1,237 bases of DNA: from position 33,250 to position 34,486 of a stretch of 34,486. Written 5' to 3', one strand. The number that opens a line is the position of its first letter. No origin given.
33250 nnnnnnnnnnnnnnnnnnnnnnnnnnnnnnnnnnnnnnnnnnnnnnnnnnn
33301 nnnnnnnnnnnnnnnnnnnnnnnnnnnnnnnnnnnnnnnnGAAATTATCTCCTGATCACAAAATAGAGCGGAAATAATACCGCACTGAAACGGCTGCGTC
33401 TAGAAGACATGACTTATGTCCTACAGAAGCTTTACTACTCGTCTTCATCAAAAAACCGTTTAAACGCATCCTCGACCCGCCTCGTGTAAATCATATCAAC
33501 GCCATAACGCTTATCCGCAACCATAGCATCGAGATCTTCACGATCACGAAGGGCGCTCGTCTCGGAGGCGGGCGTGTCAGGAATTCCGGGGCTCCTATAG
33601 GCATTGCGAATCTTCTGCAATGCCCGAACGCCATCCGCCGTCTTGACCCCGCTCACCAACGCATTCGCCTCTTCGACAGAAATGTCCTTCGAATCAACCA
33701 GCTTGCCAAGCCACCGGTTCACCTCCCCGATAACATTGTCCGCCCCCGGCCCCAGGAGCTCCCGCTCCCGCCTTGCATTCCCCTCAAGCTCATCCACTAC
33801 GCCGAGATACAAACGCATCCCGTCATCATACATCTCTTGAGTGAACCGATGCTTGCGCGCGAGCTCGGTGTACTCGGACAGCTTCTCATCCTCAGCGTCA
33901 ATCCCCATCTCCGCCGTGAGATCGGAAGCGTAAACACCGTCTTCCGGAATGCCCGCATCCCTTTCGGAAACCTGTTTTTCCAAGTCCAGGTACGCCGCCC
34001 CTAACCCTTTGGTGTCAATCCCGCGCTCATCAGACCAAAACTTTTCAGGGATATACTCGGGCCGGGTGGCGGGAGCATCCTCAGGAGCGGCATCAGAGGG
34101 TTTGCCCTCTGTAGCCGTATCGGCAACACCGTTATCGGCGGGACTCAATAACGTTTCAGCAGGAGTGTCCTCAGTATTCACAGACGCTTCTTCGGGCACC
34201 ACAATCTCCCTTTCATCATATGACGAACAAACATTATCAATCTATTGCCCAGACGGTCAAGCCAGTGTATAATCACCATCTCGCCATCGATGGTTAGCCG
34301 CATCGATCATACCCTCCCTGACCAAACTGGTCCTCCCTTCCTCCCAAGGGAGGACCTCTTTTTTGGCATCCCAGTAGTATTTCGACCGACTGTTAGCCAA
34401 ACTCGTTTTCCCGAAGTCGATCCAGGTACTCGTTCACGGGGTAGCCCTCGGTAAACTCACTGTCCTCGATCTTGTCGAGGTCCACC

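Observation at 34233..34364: Back-to-back overlapping promoters and an orphan terminator define a candidate sRNA in front of the late operon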

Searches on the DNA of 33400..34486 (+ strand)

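Call 5: search_dna_similar(query=window:33400-34486:+, collection=phages, mode=distant, max_rows=30)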
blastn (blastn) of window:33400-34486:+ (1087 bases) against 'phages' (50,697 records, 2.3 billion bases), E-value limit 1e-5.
No match.

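Call 37: search_rna_families(source=window, start=34150, end=34486, threshold=evalue, max_evalue=10)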
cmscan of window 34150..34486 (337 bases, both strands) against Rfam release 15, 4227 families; matches with E-value up to 10: 4.
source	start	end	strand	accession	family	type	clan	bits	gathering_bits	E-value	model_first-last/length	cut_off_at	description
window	34296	34371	+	RF00519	suhB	Gene; sRNA;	CL00108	22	41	0.02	1-77/77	no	Makes More Granules Regulator RNA (mmgR)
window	34259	34361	+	RF02344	ar14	Gene; sRNA;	-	21.1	58.8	0.051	1-123/123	no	Alphaproteobacterial ar14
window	34342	34417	-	RF03386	mir-1994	Gene; miRNA;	-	14.9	47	2.8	1-66/66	no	mir-1994 microRNA precursor family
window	34169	34223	-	RF01139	sR2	Gene; snRNA; snoRNA; CD-box;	-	12.5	42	2.1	1-57/57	no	Small nucleolar RNA sR2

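Call 39: search_rna_families(source=window, start=34150, end=34486, threshold=evalue, max_evalue=1, show_alignments=2)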
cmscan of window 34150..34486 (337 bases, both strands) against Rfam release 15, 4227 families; matches with E-value up to 1: 2.
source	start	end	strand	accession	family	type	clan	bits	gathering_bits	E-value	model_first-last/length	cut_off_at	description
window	34296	34371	+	RF00519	suhB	Gene; sRNA;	CL00108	22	41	0.02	1-77/77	no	Makes More Granules Regulator RNA (mmgR)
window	34259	34361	+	RF02344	ar14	Gene; sRNA;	-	21.1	58.8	0.051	1-123/123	no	Alphaproteobacterial ar14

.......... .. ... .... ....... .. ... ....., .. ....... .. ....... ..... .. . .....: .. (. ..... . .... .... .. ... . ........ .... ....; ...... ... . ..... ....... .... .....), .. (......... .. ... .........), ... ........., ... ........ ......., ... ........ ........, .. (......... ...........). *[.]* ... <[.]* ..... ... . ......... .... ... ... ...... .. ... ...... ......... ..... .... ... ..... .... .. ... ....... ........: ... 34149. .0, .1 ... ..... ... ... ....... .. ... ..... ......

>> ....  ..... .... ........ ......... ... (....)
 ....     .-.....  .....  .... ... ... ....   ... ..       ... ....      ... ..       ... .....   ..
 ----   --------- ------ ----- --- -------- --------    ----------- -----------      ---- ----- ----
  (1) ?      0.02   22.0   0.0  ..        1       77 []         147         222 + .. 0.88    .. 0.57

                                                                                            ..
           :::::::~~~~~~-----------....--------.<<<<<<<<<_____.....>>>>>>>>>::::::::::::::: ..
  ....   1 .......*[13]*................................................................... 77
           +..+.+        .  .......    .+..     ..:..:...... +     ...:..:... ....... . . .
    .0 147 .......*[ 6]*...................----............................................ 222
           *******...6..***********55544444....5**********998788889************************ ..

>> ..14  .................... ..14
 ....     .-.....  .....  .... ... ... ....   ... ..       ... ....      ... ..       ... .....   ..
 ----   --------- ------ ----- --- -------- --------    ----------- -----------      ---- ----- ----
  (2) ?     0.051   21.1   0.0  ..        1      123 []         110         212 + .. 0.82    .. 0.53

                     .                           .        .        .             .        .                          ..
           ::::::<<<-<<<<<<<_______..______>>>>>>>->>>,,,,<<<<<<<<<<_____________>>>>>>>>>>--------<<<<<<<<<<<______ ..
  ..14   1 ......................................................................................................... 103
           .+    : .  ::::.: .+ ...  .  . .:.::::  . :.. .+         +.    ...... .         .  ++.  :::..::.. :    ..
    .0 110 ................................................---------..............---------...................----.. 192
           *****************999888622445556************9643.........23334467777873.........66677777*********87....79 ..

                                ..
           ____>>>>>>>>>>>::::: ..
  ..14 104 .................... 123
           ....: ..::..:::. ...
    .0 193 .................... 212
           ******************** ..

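Call 68: build_rna_model(alignment_id=A2, structure=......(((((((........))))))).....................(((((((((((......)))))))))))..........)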
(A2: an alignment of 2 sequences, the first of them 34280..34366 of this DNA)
Model R1 built from alignment A2 (2 sequences, 87 columns); structure: as given.
model positions 87; base pairs 18; branch points 1; effective number of sequences 1.04; information 0.654 bits per position. Calibrated on 0.2 Mb of random sequence (short: E-values are rough).
structure used (alignment columns):
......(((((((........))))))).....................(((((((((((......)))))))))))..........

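Call 70: search_with_rna_model(model_id=R1, sources=[window, L001, L002, L003, L004, L005, L006, L007, L008, L009, L010, L011, L012, L013, L014, L015, L016, L017, L018, L019, L020, L021, L022, L023, L024, L025, L026, L027, L028, L029, L030, L031, L032, L033, L034, L035, L036, L037, L038, L039, L040, L041, L042, L043, L044, L045, L046, L047, L048, L049, L050, L051, L052, L053, L054, L055, L056, L057, L058, L059, L060, L061, L062, L063, L064, L065, L066, L067, L068, L069, L070, L071, L072, L073, L074, L075, L076, L077, L078, L079, L080, L081, L083, L084, L085, L086, L087, L088, L089, L090, L091, L092, L093, L094, L095, L096, L097, L098, L099], max_evalue=10)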
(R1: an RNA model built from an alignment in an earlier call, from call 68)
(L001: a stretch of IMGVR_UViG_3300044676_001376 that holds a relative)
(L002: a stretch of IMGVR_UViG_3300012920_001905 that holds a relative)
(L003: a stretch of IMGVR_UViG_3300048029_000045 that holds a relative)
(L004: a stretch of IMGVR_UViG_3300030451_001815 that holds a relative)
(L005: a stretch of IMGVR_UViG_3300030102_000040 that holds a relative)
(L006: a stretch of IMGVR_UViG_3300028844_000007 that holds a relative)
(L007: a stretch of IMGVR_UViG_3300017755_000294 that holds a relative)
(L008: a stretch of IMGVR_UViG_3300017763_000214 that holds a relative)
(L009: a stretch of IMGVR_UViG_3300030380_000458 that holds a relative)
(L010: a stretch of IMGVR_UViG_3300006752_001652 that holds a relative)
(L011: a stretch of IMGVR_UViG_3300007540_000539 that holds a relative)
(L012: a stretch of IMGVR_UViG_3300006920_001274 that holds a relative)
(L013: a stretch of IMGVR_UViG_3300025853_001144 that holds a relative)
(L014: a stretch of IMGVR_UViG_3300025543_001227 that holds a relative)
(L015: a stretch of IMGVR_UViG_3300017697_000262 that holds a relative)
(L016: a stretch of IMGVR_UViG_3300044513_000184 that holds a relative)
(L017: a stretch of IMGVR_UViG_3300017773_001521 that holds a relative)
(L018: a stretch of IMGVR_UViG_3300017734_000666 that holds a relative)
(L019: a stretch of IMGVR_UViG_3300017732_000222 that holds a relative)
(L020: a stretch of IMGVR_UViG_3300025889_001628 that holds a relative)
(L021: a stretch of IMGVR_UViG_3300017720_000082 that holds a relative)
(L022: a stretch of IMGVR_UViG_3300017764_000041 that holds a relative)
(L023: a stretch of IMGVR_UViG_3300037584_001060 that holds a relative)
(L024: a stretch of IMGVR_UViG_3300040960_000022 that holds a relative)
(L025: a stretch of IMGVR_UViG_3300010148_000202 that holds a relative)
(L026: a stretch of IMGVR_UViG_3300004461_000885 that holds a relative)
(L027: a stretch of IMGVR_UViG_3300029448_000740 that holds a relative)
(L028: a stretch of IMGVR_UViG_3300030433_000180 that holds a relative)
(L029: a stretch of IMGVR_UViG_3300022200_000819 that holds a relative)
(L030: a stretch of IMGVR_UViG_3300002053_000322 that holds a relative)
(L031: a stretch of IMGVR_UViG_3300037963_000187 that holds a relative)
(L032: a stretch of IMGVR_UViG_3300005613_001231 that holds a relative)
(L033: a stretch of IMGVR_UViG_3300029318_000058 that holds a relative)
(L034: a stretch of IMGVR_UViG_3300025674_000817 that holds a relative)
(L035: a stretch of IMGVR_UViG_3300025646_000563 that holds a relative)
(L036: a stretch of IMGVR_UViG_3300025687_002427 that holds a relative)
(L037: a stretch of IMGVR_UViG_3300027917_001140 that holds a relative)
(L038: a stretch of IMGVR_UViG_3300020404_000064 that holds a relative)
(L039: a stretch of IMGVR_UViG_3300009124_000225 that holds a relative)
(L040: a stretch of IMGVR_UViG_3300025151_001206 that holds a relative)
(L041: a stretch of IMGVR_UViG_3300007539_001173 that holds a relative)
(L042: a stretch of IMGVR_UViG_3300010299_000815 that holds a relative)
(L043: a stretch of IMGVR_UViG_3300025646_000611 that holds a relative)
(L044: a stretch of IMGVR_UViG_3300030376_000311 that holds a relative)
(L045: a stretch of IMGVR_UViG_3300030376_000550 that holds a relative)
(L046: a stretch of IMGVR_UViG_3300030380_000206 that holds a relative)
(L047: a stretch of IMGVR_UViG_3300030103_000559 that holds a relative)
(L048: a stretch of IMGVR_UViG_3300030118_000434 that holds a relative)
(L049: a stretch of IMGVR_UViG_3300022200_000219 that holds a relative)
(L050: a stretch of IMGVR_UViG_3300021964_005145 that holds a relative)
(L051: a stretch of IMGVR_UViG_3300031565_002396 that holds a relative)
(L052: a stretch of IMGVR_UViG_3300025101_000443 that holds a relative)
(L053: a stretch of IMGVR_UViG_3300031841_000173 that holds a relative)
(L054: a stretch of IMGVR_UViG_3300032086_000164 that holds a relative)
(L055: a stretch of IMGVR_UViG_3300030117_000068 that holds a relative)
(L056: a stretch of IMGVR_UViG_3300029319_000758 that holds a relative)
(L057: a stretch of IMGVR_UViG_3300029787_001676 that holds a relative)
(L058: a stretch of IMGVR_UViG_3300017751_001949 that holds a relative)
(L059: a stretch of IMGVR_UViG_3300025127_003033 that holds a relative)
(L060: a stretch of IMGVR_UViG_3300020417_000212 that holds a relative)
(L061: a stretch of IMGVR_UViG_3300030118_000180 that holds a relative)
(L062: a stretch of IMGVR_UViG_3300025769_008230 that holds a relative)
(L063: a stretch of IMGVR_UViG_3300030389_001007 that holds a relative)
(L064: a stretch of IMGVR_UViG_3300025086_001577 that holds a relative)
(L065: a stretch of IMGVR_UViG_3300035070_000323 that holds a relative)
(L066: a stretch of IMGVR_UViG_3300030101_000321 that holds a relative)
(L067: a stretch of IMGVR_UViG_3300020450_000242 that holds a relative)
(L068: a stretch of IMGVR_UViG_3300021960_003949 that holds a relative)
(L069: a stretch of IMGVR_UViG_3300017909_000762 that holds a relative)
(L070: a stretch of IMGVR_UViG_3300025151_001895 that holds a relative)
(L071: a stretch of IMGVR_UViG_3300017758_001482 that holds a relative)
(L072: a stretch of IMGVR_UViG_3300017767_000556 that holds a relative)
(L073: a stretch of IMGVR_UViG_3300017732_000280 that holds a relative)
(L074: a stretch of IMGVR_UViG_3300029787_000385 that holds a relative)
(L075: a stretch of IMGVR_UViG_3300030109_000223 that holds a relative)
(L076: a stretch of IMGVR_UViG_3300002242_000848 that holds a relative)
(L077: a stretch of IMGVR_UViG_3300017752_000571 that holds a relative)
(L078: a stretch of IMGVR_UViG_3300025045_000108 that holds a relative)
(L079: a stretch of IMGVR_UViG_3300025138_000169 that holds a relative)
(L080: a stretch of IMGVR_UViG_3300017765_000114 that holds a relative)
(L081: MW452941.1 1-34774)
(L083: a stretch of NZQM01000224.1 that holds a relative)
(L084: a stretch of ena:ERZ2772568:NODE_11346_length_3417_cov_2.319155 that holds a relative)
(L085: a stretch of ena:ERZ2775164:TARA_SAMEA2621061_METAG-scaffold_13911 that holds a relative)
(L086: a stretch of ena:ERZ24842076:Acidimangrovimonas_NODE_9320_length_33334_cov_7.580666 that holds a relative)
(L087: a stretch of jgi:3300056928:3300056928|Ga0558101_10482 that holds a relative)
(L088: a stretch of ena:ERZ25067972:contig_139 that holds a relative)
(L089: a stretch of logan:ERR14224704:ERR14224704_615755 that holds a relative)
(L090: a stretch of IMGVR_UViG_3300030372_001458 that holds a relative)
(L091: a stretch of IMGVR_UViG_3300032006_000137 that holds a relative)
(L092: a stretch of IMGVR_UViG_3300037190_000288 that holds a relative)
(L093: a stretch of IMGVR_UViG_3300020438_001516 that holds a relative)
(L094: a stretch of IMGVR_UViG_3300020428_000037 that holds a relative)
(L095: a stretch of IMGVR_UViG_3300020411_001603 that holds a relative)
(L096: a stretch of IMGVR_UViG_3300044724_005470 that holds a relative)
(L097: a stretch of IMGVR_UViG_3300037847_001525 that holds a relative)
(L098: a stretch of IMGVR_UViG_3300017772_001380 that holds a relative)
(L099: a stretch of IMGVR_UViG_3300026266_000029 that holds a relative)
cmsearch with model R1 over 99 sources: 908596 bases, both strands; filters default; matches with E-value up to 10: 6.
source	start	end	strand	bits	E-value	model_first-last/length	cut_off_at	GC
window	34280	34366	+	122.2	6.3e-35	1-87/87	no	0.56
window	34329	34361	-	17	0.049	45-77/87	no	0.61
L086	11894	11949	+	14.4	0.3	1-87/87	no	0.66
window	2373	2450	+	13.5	0.58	1-87/87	no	0.59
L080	4402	4457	-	10.2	6.5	1-87/87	no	0.43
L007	1183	1222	-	9.9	7.9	1-87/87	no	0.38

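Call 71: search_with_rna_model(model_id=R1, sources=[L100, L101, L102, L103, L104, L105, L106, L107, L108, L109, L110, L111, L112, L113, L114, L115, L116, L117, L118, L119, L120, L121, L122, L123, L124, L125, L126, L127, L128, L129, L130, L131, L132, L133, L134, L135, L136, L137, L138, L139, L140, L141, L142, L143, L144, L145, L146, L147, L148, L149, L150, L151, L152, L153, L154, L155, L156, L157, L158, L159, L160, L161, L162, L163, L164, L165, L166, L167, L168, L169], max_evalue=10)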
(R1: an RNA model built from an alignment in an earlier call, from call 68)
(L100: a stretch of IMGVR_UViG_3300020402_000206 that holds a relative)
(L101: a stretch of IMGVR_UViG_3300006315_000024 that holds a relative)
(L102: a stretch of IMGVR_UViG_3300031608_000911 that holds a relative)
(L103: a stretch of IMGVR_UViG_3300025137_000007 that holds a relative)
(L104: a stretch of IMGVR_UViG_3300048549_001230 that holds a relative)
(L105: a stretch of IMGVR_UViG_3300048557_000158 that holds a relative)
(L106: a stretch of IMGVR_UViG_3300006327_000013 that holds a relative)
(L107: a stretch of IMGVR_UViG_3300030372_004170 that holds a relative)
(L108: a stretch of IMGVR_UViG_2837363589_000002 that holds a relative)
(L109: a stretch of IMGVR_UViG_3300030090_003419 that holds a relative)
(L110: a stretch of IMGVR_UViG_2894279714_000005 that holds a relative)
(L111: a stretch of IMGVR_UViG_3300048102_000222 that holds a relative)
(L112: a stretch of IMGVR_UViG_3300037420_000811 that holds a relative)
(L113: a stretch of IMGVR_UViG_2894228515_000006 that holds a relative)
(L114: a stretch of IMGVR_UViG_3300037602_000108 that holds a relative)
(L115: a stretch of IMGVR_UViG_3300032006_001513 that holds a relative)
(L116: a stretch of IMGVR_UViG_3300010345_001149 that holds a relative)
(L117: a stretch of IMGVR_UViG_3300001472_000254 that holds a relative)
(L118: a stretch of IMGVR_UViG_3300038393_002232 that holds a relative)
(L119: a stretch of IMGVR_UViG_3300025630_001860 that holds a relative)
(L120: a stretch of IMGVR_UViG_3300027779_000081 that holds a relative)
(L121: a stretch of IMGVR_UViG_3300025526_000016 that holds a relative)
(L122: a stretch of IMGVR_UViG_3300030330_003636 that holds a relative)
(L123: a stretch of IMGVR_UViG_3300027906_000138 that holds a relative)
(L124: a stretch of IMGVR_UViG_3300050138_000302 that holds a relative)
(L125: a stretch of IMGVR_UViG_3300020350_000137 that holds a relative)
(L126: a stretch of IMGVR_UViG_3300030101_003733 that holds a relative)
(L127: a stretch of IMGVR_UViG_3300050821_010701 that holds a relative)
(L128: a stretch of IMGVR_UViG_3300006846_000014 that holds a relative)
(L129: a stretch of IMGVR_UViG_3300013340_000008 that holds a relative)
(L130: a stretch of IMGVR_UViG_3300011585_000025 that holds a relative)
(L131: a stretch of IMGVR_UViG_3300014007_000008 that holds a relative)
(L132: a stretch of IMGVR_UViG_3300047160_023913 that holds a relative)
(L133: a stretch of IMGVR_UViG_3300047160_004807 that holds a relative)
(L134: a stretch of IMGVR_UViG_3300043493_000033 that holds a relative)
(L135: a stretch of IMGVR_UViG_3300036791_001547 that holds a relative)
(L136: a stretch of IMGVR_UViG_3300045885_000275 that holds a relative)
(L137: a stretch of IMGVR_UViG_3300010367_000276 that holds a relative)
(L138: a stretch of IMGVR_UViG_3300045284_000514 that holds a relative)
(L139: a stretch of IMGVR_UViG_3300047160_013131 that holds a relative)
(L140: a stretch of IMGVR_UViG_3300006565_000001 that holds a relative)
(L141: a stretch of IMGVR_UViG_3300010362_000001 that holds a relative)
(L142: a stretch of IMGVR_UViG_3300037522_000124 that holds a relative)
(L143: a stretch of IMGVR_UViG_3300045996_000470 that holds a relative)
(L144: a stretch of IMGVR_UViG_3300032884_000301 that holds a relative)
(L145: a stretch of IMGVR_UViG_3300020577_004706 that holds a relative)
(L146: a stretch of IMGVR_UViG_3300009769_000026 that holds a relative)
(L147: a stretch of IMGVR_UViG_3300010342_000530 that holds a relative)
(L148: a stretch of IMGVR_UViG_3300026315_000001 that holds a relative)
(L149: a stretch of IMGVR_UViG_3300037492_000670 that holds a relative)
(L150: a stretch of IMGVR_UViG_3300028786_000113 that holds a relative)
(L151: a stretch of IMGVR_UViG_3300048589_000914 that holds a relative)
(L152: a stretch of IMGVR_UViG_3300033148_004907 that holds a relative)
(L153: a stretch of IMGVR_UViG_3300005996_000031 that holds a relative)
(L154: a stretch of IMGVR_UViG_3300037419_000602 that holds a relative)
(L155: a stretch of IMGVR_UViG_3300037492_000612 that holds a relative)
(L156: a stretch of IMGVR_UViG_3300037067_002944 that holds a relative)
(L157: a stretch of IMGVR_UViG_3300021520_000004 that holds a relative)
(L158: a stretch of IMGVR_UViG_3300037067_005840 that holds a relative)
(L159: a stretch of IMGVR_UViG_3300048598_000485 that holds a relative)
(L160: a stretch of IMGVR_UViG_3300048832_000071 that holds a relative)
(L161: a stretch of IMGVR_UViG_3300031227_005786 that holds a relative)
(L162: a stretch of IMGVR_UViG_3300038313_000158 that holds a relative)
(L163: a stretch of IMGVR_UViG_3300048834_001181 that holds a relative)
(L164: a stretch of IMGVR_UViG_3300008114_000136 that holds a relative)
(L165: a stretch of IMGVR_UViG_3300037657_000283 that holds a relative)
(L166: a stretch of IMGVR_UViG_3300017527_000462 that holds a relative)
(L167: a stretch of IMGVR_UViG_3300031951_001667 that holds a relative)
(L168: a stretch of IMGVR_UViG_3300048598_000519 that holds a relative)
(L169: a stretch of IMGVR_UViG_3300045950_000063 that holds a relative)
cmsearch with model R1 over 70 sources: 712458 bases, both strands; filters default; matches with E-value up to 10: 6.
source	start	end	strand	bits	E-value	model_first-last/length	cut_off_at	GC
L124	690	791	+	14.5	0.22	1-87/87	no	0.61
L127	6086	6154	-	12.9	0.7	1-87/87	no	0.59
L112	3579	3628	-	12.4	1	1-87/87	no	0.6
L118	1193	1242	-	12.4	1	1-87/87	no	0.6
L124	982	1075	+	10.3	4.5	1-87/87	no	0.68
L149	263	379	+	9.8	6.5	1-87/87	no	0.68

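Call 87: search_dna_similar(query=window:34275-34370:+, collection=plasmids, mode=distant, max_evalue=10, max_rows=15)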
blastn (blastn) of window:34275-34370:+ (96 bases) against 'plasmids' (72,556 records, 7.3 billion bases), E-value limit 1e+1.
Records with a match: 10; places in all: 11; records where one place covers at least 80% of the query: 0.
Best place of each record, by identity: >=99% 2; 95-99% 1; 90-95% 3; 80-90% 4.
By first word of the organism name: Rhizobium 4; Azospirillum 3; Bacillus 2; Agrobacterium 1.
By predicted mobility (MOB-suite, as given by PLSDB): non-mobilizable 7; mobilizable 2; conjugative 1.
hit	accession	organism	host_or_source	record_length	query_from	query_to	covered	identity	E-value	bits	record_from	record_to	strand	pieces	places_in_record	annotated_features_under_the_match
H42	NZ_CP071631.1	Rhizobium leguminosarum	lentil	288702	18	49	33%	84.4%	9e+0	37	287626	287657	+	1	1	none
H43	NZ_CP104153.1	Rhizobium sophoriradicis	Phaseolus vulgaris,cell culture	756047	7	35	30%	89.7%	8e-1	40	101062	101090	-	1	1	hypothetical protein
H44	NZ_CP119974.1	Agrobacterium leguminum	pure culture,soil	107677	6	34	30%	89.7%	9e+0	37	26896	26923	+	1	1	ParB/RepB/Spo0J family partition protein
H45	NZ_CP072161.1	Rhizobium sp. B230/85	Himalayan blackberry,cell culture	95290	21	47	28%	88.9%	9e+0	37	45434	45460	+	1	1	SWIM zinc finger family protein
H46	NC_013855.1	Azospirillum sp. B510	-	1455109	55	79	26%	92.0%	3e+0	37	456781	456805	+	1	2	record has no annotation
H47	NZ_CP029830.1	Azospirillum ramasamyi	single cell,Cow dung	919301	30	53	25%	91.7%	9e+0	36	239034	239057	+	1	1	hypothetical protein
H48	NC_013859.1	Azospirillum sp. B510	-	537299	5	28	25%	91.7%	9e+0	36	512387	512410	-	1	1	hmpA: NO-inducible flavohemoprotein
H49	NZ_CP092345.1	Rhizobium gallicum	Phaseolus vulgaris,Cell culture,nodule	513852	30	51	23%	95.5%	9e+0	37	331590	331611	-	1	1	none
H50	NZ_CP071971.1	Bacillus amyloliquefaciens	catalpa,metagenomic assembly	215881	35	54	21%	100.0%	3e+0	37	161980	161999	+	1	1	parE: DNA topoisomerase IV subunit B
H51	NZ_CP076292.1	Bacillus velezensis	Solanum lycopersicum,soil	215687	35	54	21%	100.0%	3e+0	37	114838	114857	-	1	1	parE: DNA topoisomerase IV subunit B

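Call 88: search_dna_similar(query=window:34275-34370:+, collection=phages, mode=distant, max_evalue=10, max_rows=15)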
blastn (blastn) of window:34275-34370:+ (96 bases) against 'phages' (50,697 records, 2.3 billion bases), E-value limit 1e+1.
Records with a match: 1; places in all: 1; records where one place covers at least 80% of the query: 0.
Best place of each record, by identity: >=99% 1.
By first word of the organism name: Bacteriophage 1.
By host as written in the record: - 1.
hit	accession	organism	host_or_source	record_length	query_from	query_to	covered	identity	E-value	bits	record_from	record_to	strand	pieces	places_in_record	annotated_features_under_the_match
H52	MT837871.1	Bacteriophage sp.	human fecal samples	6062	65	84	21%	100.0%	9e-1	37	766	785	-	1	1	record has no annotation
